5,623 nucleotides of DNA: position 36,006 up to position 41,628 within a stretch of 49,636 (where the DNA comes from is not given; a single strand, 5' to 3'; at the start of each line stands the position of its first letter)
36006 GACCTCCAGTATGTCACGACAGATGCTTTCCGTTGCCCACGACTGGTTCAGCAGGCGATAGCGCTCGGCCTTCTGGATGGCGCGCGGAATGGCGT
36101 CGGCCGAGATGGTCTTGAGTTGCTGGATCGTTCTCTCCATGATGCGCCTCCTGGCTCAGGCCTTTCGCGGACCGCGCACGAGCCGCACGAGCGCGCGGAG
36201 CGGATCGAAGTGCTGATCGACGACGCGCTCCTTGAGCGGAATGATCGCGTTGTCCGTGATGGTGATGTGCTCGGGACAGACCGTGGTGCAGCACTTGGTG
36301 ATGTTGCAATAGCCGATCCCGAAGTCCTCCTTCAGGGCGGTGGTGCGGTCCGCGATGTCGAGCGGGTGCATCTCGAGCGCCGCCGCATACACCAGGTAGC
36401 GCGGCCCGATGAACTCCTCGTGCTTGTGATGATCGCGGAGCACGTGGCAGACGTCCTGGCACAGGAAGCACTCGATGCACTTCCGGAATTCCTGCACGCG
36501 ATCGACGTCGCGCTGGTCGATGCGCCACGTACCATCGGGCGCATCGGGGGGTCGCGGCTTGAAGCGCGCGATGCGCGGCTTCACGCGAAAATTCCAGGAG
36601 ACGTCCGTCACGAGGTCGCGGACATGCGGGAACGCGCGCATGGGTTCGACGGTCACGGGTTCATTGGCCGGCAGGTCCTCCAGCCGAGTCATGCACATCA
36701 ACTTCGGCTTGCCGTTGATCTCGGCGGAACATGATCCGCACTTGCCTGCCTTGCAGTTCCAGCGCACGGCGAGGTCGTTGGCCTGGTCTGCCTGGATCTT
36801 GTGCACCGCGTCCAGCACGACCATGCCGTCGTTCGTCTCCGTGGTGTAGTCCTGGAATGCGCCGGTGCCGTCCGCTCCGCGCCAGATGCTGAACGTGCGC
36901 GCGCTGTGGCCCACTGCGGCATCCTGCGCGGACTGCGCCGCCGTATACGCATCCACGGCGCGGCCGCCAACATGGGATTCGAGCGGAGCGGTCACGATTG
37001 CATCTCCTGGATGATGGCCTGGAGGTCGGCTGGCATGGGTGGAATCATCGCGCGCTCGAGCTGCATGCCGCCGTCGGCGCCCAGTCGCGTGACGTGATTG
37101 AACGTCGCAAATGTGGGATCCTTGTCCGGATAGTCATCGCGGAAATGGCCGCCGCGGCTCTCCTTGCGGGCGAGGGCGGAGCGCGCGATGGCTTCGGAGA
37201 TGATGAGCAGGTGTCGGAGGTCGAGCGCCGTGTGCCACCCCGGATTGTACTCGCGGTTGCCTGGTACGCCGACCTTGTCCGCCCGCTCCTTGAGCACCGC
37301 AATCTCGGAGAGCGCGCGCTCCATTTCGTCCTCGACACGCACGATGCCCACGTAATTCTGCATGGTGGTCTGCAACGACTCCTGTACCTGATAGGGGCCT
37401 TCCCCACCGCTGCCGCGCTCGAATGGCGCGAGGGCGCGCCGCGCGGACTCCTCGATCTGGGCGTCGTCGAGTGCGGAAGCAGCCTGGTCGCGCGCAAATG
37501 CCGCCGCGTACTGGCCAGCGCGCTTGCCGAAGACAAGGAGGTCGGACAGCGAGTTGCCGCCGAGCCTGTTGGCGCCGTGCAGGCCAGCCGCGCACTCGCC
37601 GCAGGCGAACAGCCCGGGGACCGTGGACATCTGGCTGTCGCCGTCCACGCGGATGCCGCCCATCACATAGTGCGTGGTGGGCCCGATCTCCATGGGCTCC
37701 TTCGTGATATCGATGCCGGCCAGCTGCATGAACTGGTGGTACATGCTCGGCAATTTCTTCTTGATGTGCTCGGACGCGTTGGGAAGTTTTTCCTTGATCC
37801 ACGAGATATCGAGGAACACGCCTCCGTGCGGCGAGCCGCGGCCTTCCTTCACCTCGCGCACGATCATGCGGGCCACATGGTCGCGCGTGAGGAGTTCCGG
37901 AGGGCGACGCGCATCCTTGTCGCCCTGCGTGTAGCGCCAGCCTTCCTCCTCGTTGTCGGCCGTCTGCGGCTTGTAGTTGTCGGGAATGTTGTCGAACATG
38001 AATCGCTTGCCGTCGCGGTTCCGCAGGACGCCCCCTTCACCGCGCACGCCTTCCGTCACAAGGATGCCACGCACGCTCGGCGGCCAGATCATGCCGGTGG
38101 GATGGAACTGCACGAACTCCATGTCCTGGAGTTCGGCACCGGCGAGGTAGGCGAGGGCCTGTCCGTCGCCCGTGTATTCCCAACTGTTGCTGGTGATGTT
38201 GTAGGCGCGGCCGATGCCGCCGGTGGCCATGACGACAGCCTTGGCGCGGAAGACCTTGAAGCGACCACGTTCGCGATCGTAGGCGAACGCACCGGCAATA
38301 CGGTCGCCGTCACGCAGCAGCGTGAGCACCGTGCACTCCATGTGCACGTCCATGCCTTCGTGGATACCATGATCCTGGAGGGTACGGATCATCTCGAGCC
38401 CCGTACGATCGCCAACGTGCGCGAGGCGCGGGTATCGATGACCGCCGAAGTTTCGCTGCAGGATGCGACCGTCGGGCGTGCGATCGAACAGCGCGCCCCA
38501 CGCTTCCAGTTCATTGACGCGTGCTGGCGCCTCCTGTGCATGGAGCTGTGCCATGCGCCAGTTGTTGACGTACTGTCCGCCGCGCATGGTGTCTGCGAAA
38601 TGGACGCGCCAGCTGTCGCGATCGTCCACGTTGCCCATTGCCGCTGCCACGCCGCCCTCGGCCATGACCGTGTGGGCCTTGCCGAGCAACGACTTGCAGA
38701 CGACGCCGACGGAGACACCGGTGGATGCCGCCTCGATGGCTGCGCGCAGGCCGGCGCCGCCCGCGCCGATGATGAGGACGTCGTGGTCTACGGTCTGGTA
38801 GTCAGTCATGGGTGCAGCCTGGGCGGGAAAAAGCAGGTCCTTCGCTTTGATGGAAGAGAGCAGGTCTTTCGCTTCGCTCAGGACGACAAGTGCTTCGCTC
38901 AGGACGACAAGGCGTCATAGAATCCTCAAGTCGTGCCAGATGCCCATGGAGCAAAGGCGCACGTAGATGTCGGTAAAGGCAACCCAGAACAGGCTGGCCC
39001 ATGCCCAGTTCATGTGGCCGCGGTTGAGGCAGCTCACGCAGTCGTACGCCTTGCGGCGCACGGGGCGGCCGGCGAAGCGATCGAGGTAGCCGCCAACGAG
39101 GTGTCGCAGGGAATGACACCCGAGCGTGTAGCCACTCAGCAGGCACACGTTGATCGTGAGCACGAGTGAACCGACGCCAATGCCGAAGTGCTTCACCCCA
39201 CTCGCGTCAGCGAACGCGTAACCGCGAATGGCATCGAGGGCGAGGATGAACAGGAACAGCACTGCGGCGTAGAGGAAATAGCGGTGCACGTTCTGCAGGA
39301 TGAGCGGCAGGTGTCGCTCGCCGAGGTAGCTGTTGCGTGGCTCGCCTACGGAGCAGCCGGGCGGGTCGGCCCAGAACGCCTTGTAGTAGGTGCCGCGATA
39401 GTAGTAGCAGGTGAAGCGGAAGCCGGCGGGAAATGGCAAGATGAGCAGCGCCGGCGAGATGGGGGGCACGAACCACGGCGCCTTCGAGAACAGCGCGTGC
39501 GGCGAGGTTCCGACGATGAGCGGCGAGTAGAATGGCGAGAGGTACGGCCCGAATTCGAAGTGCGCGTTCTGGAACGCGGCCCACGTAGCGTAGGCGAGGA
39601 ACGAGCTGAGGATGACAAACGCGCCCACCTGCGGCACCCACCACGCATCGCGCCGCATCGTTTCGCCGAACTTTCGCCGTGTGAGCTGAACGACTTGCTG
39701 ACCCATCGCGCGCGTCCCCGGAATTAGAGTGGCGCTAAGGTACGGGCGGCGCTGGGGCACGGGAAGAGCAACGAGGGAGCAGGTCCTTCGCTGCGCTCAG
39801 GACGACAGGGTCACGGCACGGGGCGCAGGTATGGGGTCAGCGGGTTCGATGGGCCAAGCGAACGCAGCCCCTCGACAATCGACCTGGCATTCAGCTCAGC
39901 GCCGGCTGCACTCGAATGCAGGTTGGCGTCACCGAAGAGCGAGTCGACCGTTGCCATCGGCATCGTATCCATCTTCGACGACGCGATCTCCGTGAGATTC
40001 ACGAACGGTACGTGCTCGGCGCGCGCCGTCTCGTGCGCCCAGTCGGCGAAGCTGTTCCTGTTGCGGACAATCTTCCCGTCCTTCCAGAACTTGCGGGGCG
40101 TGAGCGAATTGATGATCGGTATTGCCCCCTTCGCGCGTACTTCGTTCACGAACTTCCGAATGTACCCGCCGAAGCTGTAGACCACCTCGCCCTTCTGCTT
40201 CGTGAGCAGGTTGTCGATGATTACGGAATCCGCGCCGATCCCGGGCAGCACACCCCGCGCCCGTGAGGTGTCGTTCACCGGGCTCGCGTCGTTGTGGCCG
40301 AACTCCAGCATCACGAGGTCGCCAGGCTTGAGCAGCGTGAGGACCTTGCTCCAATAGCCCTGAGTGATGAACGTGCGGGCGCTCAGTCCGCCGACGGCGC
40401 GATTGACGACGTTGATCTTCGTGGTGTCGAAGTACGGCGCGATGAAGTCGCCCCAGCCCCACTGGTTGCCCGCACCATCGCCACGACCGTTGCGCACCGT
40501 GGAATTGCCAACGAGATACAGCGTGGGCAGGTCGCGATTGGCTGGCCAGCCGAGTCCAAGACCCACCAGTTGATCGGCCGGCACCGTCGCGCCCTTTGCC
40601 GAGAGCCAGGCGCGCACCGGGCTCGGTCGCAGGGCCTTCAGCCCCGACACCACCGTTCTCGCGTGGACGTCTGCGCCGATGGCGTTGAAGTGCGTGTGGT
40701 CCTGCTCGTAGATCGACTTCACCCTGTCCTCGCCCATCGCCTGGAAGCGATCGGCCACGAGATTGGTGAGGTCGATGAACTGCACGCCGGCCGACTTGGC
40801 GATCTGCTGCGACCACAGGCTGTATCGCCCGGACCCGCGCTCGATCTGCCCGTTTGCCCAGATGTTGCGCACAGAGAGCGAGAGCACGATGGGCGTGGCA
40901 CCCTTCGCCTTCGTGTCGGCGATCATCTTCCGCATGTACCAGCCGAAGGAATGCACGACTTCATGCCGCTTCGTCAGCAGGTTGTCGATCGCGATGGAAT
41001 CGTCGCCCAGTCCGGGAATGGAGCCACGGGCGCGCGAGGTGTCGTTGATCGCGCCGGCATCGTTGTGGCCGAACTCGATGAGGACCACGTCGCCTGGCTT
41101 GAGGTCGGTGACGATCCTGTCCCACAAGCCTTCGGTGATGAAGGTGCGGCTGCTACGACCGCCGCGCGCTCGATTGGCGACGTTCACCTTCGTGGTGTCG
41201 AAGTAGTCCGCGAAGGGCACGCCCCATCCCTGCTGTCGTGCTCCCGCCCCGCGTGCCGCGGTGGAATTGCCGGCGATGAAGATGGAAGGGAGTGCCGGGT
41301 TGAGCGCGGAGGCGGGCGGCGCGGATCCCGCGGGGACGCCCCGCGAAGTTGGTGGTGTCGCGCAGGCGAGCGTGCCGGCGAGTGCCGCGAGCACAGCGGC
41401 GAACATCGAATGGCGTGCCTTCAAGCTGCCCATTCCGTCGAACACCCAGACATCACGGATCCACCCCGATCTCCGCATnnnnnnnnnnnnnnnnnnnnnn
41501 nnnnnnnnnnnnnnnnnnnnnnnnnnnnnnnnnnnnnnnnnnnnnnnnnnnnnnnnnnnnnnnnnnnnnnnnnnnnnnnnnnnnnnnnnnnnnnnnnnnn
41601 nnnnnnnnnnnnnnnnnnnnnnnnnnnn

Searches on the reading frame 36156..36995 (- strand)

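Call 67: search_protein_families(library=pfam, proteins=[window:36156-36995:-], max_evalue=0.00001)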
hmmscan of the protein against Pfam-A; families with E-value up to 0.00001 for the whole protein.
window:36156-36995:- (279 aa): 3 families
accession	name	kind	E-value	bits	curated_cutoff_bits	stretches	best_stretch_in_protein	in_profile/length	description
PF13085.11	Fer2_3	-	3.8e-24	85.2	27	1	36-133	3-103/107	2Fe-2S iron-sulfur cluster binding domain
PF13183.11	Fer4_8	-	6.4e-08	33.5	27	1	170-244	2-68/68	4Fe-4S dicluster domain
PF12838.12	Fer4_7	-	9.4e-06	26.4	27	0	172-243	1-51/52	4Fe-4S dicluster domain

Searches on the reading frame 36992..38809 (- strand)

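Call 67: search_protein_families(library=pfam, proteins=[window:36992-38809:-], max_evalue=0.00001)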
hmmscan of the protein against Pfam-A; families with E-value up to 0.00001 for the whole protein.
window:36992-38809:- (605 aa): 4 families
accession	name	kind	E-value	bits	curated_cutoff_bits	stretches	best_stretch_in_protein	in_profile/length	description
PF00890.30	FAD_binding_2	-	5e-93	313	20.4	1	10-421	1-414/414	FAD binding domain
PF02910.25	Succ_DH_flav_C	-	4.4e-26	91.8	20.8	1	477-568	2-95/130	Fumarate reductase flavoprotein C-term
PF07992.20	Pyr_redox_2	-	2.8e-09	37.3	26.1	0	9-37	1-29/291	Pyridine nucleotide-disulphide oxidoreductase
PF03486.20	HI0933_like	-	4.2e-07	30.1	50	0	9-39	1-31/244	HI0933-like protein Rossmann domain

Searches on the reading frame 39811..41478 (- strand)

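Call 67: search_protein_families(library=pfam, proteins=[window:39811-41478:-], max_evalue=0.00001)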
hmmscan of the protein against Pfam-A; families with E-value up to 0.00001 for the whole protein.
window:39811-41478:- (555 aa): 2 families
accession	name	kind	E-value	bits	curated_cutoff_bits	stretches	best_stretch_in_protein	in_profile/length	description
PF13472.12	Lipase_GDSL_2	-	1.8e-30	107.2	32.9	2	70-270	3-177/178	GDSL-like Lipase/Acylhydrolase family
PF00657.28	Lipase_GDSL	-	1.8e-14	54.9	23.6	1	321-529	2-203/208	GDSL-like Lipase/Acylhydrolase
